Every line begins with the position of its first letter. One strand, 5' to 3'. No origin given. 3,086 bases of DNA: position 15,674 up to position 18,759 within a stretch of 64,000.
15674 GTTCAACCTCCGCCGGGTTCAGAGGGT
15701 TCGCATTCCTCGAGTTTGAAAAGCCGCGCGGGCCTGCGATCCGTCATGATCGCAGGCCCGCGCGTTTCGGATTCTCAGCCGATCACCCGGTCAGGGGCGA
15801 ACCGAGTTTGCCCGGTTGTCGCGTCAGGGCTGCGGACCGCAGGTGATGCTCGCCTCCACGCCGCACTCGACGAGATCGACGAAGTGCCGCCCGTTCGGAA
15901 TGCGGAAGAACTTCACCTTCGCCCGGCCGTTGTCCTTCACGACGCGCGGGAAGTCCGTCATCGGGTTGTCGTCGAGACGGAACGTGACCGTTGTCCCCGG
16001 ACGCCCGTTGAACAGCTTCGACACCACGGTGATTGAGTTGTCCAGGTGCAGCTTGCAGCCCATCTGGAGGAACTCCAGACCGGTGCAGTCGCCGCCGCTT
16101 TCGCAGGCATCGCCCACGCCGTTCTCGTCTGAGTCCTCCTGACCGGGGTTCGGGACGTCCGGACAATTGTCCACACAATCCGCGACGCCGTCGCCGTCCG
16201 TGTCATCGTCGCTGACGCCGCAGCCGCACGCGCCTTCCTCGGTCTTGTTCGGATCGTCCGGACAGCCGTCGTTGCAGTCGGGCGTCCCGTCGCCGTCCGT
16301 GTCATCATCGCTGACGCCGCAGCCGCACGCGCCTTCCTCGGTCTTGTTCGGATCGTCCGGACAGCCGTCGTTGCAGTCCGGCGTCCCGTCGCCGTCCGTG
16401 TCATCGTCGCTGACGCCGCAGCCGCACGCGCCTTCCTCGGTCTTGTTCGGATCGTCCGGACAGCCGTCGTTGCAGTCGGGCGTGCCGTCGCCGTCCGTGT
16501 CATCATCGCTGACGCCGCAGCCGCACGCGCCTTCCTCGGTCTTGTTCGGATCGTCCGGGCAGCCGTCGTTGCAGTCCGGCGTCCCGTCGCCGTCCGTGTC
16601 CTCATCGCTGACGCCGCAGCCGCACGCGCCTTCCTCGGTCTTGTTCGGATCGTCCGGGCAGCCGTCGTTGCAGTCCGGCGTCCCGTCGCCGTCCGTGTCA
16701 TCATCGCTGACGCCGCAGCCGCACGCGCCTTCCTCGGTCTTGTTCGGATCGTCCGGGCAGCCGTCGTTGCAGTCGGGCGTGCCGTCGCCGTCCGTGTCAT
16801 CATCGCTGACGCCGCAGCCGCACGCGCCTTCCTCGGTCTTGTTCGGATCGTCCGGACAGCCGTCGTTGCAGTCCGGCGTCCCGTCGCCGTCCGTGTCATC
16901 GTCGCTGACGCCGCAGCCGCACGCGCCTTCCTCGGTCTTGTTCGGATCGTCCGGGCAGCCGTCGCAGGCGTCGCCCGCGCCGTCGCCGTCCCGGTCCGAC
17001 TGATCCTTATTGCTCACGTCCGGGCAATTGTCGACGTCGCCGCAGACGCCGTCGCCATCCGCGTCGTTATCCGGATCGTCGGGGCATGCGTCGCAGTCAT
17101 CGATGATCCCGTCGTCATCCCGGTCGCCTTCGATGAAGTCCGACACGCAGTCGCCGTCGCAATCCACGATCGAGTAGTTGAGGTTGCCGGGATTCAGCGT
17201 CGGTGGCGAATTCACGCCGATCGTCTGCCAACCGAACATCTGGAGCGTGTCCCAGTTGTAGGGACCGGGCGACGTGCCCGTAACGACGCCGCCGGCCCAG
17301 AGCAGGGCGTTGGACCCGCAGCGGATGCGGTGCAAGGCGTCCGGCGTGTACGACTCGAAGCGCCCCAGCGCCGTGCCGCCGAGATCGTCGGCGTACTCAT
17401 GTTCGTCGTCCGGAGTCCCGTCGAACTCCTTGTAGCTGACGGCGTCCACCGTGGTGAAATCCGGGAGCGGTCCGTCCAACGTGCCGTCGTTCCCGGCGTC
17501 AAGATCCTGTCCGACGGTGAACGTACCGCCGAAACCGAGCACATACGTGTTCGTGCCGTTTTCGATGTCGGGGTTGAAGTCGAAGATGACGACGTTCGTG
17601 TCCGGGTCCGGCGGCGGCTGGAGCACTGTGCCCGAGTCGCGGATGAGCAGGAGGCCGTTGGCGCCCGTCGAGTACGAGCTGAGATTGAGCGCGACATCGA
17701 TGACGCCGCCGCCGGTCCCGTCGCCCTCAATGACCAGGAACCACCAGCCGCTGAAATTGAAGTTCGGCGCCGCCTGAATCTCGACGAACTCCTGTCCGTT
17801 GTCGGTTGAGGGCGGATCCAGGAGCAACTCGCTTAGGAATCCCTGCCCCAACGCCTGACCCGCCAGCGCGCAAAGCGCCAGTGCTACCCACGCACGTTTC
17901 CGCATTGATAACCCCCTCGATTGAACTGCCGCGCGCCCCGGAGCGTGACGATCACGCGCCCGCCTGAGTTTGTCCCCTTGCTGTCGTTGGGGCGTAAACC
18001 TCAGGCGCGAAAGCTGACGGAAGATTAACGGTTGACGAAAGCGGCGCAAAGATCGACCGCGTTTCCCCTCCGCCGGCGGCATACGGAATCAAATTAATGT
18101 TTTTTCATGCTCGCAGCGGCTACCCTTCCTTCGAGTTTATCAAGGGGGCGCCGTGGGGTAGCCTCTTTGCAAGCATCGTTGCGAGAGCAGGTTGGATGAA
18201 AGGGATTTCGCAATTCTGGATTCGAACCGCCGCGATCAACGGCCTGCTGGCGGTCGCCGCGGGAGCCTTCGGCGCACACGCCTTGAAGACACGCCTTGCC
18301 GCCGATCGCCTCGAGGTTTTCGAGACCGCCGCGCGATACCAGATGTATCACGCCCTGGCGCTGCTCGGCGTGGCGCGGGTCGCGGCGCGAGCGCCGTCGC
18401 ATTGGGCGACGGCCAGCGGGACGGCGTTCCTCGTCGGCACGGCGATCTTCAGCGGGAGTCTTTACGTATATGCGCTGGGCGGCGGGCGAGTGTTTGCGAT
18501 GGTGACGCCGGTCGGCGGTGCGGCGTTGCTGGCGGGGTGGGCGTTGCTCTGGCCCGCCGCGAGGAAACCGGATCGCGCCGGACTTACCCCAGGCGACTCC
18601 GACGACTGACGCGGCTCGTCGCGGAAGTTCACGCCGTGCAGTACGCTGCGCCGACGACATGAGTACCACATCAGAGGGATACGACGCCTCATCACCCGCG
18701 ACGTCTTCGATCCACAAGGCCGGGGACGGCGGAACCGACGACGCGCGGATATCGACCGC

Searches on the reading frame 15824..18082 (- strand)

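Call 61: search_protein_families(library=pfam, proteins=[window:15824-18082:-], max_evalue=0.00001)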
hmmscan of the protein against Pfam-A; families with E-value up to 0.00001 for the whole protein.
window:15824-18082:- (752 aa): 1 family
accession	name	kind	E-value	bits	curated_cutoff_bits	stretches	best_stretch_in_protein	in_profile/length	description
PF02412.23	TSP_3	-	7.8e-15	54.7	25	0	619-648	12-36/36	Thrombospondin type 3 repeat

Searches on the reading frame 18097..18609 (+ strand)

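Call 61: search_protein_families(library=pfam, proteins=[window:18097-18609:+], max_evalue=0.00001)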
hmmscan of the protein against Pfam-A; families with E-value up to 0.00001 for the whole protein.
window:18097-18609:+ (170 aa): 1 family
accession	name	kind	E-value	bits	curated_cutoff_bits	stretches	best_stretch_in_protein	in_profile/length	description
PF04241.20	DUF423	-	4.4e-28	97.8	25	1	55-141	1-86/86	Protein of unknown function (DUF423)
